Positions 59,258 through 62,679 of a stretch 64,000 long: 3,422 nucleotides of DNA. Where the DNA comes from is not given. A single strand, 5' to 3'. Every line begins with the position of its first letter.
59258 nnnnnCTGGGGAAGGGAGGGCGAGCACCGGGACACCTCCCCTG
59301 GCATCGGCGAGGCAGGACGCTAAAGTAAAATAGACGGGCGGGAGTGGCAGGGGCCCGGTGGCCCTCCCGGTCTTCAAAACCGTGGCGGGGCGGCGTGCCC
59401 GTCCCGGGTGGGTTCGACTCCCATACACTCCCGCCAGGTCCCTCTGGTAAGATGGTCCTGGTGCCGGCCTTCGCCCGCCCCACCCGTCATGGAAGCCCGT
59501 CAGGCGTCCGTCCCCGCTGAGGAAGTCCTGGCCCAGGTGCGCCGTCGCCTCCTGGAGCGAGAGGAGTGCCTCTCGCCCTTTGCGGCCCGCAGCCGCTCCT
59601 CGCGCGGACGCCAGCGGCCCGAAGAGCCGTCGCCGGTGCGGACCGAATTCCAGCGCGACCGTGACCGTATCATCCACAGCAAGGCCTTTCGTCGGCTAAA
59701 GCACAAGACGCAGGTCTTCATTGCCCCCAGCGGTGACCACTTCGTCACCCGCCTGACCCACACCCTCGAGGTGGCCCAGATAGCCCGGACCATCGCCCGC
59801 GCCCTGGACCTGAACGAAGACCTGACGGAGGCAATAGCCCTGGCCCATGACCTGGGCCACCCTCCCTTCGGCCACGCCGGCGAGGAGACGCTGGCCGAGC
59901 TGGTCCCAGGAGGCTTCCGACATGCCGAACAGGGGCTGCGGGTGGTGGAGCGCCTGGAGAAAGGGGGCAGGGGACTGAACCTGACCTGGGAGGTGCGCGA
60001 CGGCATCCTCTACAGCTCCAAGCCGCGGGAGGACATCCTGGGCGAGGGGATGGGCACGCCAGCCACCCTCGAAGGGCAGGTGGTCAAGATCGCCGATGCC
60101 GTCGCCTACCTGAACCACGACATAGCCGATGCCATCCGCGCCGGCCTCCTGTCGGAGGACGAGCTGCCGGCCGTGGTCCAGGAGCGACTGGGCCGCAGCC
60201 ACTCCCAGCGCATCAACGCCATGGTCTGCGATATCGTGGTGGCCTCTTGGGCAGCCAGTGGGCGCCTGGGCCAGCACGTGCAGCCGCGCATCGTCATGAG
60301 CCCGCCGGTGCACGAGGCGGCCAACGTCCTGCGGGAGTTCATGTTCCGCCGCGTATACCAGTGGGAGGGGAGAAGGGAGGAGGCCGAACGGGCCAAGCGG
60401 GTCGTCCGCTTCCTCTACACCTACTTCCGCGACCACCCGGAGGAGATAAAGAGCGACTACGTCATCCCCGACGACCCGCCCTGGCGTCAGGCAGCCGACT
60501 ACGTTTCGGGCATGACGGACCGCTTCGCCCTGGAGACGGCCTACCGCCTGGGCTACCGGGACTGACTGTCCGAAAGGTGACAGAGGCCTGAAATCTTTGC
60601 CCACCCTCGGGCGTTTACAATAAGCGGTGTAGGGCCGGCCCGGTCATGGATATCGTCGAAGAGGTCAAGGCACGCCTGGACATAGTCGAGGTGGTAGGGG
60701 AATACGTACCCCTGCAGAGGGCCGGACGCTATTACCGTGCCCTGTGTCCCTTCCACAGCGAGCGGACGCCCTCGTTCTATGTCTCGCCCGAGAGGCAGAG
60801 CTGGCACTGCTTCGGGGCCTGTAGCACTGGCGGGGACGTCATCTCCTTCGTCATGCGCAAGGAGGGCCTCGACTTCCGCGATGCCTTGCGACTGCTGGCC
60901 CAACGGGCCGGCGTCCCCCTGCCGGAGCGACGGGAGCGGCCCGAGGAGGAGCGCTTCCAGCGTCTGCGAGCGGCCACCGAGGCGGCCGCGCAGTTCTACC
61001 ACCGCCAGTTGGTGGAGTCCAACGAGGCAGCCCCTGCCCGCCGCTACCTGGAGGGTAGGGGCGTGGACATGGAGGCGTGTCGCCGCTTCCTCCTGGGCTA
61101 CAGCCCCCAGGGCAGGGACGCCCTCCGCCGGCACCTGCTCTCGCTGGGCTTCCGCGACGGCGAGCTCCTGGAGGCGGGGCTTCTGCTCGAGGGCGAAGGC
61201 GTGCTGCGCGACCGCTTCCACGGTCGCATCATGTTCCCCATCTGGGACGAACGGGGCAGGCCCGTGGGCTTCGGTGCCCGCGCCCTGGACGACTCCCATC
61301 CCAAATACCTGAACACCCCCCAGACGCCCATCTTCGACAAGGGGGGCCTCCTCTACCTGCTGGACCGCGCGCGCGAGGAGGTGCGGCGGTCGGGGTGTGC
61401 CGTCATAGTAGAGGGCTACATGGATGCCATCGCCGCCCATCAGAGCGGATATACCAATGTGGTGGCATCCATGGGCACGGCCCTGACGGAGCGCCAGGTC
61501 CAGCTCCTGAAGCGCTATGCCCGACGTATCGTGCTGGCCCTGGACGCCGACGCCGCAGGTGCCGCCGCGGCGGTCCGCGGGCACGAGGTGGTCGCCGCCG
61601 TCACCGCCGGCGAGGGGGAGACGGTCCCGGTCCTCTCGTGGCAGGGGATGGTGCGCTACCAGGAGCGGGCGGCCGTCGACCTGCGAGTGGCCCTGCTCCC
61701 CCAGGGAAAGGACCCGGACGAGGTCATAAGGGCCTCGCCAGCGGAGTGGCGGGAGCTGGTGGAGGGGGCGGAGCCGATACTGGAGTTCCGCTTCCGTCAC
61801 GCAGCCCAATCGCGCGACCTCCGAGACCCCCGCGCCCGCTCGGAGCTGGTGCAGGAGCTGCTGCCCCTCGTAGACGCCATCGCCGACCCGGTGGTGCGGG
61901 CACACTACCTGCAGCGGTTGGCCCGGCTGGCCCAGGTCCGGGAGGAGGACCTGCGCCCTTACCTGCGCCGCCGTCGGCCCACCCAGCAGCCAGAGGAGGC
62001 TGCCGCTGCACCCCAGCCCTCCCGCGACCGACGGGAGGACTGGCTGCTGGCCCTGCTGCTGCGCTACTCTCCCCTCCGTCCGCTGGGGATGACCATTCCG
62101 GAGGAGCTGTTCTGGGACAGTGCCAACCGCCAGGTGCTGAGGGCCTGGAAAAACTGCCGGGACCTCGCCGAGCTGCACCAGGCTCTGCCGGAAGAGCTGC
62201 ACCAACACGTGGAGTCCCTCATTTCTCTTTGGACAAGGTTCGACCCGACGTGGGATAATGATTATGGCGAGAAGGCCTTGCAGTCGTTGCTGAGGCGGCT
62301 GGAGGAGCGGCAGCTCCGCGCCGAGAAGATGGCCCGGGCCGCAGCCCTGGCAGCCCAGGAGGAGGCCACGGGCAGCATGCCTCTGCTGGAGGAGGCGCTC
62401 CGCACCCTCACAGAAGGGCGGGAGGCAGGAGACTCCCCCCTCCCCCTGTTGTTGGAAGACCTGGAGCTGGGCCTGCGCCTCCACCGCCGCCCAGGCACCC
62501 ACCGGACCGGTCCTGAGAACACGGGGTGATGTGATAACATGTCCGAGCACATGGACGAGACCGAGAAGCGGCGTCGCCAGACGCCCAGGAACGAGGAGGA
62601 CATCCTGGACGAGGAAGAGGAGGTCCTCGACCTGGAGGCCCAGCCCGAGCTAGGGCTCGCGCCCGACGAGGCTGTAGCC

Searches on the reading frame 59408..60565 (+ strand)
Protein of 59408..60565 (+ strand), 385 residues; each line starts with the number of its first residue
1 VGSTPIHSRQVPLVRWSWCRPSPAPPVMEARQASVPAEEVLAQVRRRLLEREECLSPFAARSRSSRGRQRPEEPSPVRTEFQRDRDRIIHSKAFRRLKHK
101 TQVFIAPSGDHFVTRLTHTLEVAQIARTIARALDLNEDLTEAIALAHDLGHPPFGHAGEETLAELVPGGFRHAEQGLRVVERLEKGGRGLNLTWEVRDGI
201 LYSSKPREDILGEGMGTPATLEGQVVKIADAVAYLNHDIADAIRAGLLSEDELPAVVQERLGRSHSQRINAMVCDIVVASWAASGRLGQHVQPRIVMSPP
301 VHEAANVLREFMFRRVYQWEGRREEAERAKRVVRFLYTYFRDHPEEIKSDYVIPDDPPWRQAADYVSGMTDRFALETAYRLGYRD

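Call 77: search_protein_families(library=pfam, proteins=[window:59408-60565:+], max_evalue=0.00001)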
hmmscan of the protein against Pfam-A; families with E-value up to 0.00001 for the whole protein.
window:59408-60565:+ (385 aa): 2 families
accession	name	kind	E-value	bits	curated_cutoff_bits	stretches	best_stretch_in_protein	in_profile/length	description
PF01966.28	HD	-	5.9e-19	68.9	22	1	115-234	1-115/116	HD domain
PF13286.11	HD_assoc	-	1.8e-17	64.1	22.2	1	295-377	1-88/91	Phosphohydrolase-associated domain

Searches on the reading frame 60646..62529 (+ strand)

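Call 77: search_protein_families(library=pfam, proteins=[window:60646-62529:+], max_evalue=0.00001)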
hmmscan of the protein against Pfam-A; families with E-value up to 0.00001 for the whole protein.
window:60646-62529:+ (627 aa): 6 families
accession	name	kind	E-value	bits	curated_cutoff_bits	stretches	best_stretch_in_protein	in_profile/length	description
PF08275.17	DNAG_N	-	5e-36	124.1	26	1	118-242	1-127/128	DNA primase catalytic core, N-terminal domain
PF01807.25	Zn_ribbon_DnaG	-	1.4e-31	108.6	24.9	1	3-94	5-95/98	CHC2 zinc finger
PF13155.12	Toprim_2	-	5.7e-22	78.3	22.1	1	253-316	1-66/88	Toprim-like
PF13662.12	Toprim_4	-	2e-18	66.8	25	1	251-314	2-72/85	Toprim domain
PF10410.14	DnaB_bind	-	2e-14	54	20.6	1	380-434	2-56/56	DnaB-helicase binding domain of primase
PF01751.28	Toprim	-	1.6e-13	51.1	23.1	1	253-310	3-74/96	Toprim domain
